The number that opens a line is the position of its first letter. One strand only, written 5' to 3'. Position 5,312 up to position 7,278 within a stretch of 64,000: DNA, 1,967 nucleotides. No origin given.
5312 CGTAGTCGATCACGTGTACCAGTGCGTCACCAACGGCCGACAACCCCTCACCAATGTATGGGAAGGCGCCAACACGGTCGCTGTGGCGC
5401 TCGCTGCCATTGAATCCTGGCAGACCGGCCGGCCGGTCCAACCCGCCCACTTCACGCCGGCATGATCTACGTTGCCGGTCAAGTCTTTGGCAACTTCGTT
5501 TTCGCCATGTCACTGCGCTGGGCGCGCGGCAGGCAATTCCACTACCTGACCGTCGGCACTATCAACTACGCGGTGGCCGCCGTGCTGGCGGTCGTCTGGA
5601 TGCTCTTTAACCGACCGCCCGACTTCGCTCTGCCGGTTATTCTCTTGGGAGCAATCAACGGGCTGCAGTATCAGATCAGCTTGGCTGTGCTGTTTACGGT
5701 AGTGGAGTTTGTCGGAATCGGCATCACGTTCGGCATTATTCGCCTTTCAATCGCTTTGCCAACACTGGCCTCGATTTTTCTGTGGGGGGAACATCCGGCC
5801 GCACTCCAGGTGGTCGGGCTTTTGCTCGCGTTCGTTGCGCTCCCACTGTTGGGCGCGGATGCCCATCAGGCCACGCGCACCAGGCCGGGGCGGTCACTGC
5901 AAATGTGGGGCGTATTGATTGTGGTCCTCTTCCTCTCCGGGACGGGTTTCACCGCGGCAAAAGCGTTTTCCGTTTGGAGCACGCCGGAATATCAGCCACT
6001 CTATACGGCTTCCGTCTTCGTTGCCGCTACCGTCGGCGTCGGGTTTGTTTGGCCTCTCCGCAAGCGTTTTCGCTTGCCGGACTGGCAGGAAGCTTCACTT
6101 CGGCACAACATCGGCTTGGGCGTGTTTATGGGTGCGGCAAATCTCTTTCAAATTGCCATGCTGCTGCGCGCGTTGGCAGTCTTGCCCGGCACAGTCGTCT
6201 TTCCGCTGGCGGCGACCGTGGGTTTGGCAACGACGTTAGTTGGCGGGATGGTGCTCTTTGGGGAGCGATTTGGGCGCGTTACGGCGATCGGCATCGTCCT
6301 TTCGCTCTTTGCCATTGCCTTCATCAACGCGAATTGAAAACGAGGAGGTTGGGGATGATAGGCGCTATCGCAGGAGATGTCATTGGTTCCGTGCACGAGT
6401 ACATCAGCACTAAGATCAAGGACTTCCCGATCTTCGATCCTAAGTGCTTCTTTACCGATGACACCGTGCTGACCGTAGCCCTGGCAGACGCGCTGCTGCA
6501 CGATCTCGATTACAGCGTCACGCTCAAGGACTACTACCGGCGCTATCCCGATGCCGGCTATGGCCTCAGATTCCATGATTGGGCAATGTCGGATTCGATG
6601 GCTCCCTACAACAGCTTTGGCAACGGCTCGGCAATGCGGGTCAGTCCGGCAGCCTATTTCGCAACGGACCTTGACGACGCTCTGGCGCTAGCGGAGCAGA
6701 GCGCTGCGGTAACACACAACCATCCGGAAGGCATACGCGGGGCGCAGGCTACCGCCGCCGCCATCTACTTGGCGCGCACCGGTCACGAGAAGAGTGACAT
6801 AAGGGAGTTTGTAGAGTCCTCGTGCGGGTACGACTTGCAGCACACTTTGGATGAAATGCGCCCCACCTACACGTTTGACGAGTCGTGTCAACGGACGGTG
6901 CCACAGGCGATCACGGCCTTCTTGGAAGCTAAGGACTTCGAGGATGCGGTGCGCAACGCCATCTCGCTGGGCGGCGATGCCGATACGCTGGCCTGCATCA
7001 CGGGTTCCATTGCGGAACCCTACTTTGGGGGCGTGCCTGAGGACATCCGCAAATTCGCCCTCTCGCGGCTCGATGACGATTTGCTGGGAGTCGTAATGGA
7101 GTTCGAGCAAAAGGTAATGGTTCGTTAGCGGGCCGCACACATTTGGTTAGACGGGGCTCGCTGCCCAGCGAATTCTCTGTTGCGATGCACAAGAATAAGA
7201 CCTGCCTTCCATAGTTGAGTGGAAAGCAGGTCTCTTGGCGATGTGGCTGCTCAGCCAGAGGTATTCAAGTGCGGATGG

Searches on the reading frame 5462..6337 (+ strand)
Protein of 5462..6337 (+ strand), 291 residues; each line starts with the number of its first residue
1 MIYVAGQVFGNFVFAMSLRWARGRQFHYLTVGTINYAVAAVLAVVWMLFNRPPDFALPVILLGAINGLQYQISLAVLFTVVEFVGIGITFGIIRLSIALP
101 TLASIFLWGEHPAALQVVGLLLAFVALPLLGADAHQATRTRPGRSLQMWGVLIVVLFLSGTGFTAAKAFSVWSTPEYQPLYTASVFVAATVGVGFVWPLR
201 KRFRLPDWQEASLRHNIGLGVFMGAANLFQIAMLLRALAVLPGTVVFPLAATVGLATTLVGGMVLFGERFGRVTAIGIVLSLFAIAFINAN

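Call 67: search_protein_families(library=pfam, proteins=[window:5462-6337:+], max_evalue=0.0001)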
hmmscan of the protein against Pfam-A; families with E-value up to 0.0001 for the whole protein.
window:5462-6337:+ (291 aa): 1 family
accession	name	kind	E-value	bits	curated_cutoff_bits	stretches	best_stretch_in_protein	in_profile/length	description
PF00892.27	EamA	-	1.5e-05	25.7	28.2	0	152-289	7-134/135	EamA-like transporter family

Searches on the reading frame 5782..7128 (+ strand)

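Call 67: search_protein_families(library=pfam, proteins=[window:5782-7128:+], max_evalue=0.0001)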
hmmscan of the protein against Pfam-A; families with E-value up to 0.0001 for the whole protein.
window:5782-7128:+ (448 aa): 1 family
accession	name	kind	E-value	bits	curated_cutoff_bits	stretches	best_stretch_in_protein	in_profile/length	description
PF03747.19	ADP_ribosyl_GH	-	6.9e-33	115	26.2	1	191-411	2-275/287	ADP-ribosylglycohydrolase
